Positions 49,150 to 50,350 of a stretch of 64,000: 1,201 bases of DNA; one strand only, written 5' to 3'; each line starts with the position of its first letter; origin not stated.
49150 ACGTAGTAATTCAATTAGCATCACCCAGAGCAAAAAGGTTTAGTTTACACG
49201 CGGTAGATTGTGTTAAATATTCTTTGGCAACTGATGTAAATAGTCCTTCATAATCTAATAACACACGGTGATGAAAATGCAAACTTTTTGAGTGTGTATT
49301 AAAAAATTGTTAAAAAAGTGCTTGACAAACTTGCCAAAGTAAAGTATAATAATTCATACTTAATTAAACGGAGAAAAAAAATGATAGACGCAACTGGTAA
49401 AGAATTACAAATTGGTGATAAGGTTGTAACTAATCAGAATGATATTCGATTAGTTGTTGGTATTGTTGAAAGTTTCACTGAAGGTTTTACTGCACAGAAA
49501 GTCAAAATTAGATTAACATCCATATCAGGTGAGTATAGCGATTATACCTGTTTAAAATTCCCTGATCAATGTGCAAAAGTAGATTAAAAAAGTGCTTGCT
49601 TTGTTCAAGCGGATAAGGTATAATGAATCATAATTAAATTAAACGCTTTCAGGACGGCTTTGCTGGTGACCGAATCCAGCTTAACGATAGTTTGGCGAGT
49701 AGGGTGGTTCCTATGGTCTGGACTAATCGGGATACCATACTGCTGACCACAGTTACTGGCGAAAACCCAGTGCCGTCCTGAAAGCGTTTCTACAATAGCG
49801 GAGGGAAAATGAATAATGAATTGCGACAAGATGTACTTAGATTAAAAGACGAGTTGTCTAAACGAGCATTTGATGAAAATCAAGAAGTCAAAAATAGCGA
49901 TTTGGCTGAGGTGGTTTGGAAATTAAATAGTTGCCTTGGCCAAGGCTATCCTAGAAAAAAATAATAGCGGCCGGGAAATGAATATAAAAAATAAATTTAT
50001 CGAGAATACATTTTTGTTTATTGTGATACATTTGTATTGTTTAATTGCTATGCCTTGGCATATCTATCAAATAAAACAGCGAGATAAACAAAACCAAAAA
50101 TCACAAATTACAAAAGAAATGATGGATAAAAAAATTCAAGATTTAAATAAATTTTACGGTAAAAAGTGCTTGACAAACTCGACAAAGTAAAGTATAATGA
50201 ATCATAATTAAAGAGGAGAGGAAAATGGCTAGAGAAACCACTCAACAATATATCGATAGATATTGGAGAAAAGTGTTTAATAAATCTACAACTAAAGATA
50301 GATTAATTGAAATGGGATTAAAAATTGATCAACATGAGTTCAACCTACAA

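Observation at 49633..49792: GC-rich structured RNA closed by a 15-bp perfect stem, transcribed from a consensus promoter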

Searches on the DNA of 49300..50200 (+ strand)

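Call 4: search_rna_families(source=window, start=49500, end=49950, threshold=evalue, max_evalue=10, show_alignments=4)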
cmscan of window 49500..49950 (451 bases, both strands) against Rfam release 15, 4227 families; matches with E-value up to 10: 3.
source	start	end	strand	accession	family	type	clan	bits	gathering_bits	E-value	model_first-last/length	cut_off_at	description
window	49835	49882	-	RF00473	snosnR54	Gene; snRNA; snoRNA; CD-box;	CL00065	17.8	50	6.7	44-87/87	no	Small nucleolar RNA snR54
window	49756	49829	-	RF02147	MEG8_3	Gene; lncRNA;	-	13.4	40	0.66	1-66/66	no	Maternally expressed 8 exon 3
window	49902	49943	+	RF02687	RAGATH-8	Gene; sRNA;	-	8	86.7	9.4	1-276/276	no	RAGATH-8 RNA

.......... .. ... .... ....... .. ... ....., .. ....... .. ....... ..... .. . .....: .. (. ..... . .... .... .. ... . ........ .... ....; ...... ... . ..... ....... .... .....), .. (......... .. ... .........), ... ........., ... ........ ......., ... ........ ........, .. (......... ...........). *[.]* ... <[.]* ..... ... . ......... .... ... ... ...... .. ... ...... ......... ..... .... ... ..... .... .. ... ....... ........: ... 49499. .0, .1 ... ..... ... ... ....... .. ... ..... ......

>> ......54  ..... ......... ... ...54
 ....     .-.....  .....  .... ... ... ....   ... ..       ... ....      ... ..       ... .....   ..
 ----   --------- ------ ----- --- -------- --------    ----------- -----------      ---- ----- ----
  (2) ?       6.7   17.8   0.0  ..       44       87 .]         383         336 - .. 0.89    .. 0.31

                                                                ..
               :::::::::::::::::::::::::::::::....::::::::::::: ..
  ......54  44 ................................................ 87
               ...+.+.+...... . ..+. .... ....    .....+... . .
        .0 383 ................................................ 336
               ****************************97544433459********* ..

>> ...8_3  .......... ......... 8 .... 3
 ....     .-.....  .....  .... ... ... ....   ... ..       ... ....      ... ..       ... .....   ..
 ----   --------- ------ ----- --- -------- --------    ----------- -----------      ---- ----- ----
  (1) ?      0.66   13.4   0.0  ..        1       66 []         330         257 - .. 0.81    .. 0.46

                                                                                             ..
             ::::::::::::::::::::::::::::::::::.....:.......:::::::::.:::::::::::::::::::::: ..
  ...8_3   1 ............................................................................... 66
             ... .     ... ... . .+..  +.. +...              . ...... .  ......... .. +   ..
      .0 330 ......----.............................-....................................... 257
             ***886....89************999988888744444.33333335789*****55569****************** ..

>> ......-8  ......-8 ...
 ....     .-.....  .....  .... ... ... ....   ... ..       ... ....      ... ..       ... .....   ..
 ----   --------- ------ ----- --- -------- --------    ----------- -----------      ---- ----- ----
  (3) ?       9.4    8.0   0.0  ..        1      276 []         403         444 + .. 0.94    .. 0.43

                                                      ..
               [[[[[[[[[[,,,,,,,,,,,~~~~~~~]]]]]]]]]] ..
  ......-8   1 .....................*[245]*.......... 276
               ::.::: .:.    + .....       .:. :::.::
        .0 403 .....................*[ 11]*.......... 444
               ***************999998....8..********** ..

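Call 8: search_dna_similar(query=window:49300-50200:+, collection=phages, mode=distant, max_rows=40)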
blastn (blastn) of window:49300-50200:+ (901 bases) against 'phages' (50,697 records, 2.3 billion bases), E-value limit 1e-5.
No match.

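Call 9: search_dna_similar(query=window:49633-49800:+, collection=phages, mode=distant, max_rows=60, max_evalue=10)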
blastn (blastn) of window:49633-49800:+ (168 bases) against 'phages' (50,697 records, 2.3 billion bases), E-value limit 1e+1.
No match.

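Call 22: search_dna_similar(query=window:49633-49800:+, collection=ecoli_genomes, mode=distant, max_evalue=1)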
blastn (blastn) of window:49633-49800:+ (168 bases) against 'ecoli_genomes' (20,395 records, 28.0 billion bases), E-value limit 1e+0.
No match.

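Call 23: search_dna_similar(query=window:49633-49800:+, collection=plasmids, mode=distant, max_evalue=1)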
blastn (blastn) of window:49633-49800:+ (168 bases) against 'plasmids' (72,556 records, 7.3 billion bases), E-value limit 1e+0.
No match.

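Call 46: build_rna_model(alignment_id=A2)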
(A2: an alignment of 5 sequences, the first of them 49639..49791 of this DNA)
Model R1 built from alignment A2 (5 sequences, 162 columns); structure: RNAalifold consensus.
model positions 159; base pairs 54; branch points 3; effective number of sequences 0.6; information 0.59 bits per position. Calibrated on 0.2 Mb of random sequence (short: E-values are rough).
structure used (alignment columns):
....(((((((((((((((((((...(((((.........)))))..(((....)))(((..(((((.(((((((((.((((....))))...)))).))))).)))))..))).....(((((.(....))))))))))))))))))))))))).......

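Call 47: search_with_rna_model(model_id=R1, sources=[window, L127, L128, L129, L130, L131, L132, L133, L134, L135, L136, L137, L138, L139, L122, L123], max_evalue=10, show_alignments=6)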
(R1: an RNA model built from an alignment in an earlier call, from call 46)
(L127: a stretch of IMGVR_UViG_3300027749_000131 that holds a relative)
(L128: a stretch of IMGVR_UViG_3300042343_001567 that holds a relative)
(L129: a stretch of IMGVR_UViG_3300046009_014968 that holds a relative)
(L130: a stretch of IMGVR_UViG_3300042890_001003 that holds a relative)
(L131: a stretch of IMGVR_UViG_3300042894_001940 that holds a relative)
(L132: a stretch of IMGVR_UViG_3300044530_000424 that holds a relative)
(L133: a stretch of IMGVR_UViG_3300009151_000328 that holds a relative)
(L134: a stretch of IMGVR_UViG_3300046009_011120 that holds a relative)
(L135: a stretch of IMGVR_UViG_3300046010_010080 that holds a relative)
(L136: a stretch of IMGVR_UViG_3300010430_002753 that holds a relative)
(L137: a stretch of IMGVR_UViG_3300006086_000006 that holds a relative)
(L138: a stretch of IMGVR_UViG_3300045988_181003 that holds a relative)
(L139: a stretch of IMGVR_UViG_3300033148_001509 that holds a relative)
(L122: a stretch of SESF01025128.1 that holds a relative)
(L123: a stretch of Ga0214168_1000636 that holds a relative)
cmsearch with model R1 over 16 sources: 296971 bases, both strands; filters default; matches with E-value up to 10: 10.
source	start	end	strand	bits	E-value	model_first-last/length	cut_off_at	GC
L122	6323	6481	-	198.5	1.8e-50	1-159/159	no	0.51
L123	3661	3819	-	197.5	3.2e-50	1-159/159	no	0.51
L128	1383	1541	+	196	8.4e-50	1-159/159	no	0.5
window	49636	49794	+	191.4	1.4e-48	1-159/159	no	0.49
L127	771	928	+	191.3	1.5e-48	1-159/159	no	0.51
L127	771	928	-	40.8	1.4e-08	1-159/159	no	0.51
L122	6323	6481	+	40.7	1.6e-08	1-159/159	no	0.51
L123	3661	3819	+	40.7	1.6e-08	1-159/159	no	0.51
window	49636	49794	-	36.5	1.9e-07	1-159/159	no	0.49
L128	1383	1541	-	36.2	2.4e-07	1-159/159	no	0.5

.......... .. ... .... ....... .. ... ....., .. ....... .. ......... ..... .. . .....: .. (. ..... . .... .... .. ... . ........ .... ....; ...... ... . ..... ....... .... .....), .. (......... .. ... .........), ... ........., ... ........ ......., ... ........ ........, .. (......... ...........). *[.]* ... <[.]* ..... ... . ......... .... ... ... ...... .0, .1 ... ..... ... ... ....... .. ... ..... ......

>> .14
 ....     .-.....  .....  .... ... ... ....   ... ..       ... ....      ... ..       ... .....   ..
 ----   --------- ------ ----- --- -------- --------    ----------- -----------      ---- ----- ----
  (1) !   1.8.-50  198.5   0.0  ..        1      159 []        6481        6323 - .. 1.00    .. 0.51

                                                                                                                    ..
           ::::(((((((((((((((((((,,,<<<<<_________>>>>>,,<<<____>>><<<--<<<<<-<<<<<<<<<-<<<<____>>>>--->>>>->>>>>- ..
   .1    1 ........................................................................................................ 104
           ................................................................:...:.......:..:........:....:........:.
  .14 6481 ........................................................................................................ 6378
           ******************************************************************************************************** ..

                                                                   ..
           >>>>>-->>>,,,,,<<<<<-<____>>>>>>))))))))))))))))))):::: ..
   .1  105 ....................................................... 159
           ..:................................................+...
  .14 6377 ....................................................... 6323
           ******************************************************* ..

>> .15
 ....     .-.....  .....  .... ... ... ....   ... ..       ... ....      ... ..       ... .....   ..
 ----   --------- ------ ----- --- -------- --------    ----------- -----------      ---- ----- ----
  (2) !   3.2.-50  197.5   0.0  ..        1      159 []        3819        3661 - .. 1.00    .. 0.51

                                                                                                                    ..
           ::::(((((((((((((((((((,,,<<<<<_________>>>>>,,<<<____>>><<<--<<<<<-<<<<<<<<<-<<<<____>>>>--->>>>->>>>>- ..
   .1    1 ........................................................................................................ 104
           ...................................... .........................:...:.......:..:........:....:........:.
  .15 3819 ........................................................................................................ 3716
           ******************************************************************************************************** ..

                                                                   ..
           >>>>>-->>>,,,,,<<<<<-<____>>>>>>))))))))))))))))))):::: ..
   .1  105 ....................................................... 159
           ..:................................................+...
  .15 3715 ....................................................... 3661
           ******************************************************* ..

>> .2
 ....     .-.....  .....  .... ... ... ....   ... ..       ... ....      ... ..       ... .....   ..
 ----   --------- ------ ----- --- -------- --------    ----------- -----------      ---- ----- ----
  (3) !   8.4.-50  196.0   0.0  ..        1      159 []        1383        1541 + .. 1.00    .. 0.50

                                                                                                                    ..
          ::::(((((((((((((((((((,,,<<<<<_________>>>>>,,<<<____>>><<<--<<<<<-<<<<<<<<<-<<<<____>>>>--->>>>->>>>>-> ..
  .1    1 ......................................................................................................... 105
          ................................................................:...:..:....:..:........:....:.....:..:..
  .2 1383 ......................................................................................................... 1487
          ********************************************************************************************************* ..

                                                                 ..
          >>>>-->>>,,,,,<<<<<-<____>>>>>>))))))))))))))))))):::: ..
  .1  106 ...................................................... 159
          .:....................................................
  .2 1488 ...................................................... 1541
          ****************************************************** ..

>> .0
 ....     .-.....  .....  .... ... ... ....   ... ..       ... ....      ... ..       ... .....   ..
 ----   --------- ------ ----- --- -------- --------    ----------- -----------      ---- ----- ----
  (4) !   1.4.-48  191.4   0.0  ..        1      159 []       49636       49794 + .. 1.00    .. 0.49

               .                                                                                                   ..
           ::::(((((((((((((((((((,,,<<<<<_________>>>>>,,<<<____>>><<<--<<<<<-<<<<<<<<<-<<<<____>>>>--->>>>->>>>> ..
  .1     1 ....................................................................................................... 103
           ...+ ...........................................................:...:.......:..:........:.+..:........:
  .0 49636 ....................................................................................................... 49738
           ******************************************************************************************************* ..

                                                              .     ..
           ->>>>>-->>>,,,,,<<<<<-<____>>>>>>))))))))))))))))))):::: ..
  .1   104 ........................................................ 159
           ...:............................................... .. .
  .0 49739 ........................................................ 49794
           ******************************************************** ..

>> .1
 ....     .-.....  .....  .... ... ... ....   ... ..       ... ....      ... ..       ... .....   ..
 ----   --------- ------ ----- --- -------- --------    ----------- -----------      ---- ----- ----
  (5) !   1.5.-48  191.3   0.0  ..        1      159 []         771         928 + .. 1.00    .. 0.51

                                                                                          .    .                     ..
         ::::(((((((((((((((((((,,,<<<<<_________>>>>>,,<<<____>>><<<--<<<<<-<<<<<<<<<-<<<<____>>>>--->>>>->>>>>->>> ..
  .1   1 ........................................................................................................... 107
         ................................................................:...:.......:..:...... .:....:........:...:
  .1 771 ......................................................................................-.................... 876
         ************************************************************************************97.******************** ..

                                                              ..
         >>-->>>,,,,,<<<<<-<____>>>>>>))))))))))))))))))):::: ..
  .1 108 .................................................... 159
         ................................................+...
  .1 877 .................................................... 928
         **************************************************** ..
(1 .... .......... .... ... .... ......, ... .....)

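Call 57: search_with_rna_model(model_id=R1, sources=[L206, L207, L208, L209, L210, L211, L212, L213, L214, L215], max_evalue=1, make_alignment=true)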
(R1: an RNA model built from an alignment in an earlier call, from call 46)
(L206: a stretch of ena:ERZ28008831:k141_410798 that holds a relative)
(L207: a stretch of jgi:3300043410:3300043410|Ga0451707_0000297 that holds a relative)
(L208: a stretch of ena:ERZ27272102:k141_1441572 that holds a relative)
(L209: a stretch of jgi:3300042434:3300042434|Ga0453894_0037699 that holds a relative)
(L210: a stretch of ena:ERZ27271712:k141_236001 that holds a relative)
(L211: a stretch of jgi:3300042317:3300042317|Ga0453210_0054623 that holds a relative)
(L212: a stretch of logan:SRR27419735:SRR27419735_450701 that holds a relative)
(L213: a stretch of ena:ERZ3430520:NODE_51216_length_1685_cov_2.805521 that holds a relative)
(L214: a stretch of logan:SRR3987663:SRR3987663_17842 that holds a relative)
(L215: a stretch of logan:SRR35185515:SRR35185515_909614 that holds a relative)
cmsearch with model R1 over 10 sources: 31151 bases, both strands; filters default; matches with E-value up to 1: 20.
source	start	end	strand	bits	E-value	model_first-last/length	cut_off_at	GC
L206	2828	2986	+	191.4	1.4e-49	1-159/159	no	0.49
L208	1520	1678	+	191.4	1.4e-49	1-159/159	no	0.49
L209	81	239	+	191.4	1.4e-49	1-159/159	no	0.49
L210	1374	1532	+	191.4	1.4e-49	1-159/159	no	0.49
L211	1989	2147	+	191.4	1.4e-49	1-159/159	no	0.49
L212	14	172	+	191.4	1.4e-49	1-159/159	no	0.49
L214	1069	1227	+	191.4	1.4e-49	1-159/159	no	0.49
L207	2828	2986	+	190.9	2e-49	1-159/159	no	0.49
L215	28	186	+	190.9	2e-49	1-159/159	no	0.49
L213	1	72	+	62.9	2e-15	88-159/159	5'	0.5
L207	2828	2986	-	42.7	4.8e-10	1-159/159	no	0.49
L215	28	186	-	42.7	4.8e-10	1-159/159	no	0.49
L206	2828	2986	-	36.5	2e-08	1-159/159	no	0.49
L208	1520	1678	-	36.5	2e-08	1-159/159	no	0.49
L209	81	239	-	36.5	2e-08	1-159/159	no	0.49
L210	1374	1532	-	36.5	2e-08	1-159/159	no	0.49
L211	1989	2147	-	36.5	2e-08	1-159/159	no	0.49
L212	14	172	-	36.5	2e-08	1-159/159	no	0.49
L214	1069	1227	-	36.5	2e-08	1-159/159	no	0.49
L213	1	72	-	7.8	0.88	1-85/159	3'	0.5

Alignment A3: 20 matches aligned to the model, 196 columns, each read 5' to 3' on its own strand. Consensus structure (alignment columns), stored with it:
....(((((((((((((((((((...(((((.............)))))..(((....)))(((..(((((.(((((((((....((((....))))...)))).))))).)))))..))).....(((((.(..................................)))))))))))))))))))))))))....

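Call 66: search_with_rna_model(model_id=R1, sources=[L221, L223, L224, L225, L226, L227, L228, L229, L230, L231], max_evalue=1)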
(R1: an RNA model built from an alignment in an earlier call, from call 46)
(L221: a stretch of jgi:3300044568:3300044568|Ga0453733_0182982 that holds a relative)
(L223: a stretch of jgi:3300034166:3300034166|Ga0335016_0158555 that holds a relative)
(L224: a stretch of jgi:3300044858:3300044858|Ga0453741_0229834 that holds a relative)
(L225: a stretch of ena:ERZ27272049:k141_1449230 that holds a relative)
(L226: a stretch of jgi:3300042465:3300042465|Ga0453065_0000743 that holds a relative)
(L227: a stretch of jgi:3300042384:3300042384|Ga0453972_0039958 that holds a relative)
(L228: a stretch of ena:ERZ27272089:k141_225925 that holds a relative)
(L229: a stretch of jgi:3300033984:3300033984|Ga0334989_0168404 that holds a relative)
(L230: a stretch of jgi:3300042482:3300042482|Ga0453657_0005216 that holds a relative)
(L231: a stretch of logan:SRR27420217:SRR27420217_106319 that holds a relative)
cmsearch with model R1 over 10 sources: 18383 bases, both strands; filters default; matches with E-value up to 1: 14.
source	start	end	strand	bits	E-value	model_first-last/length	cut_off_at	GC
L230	1946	2104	+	197.5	2e-51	1-159/159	no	0.51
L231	858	1016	+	197.5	2e-51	1-159/159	no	0.51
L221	863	1021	+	195.7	6.2e-51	1-159/159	no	0.51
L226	1943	2101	+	195.7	6.2e-51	1-159/159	no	0.51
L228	1224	1382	+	195.7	6.2e-51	1-159/159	no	0.51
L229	830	988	+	195.7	6.2e-51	1-159/159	no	0.51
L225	306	464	+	191.4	8.5e-50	1-159/159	no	0.49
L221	863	1021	-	41.1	7.3e-10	1-159/159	no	0.51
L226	1943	2101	-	41.1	7.3e-10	1-159/159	no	0.51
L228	1224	1382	-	41.1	7.3e-10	1-159/159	no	0.51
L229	830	988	-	41.1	7.3e-10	1-159/159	no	0.51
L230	1946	2104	-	40.7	9.6e-10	1-159/159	no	0.51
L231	858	1016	-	40.7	9.6e-10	1-159/159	no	0.51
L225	306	464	-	36.5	1.2e-08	1-159/159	no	0.49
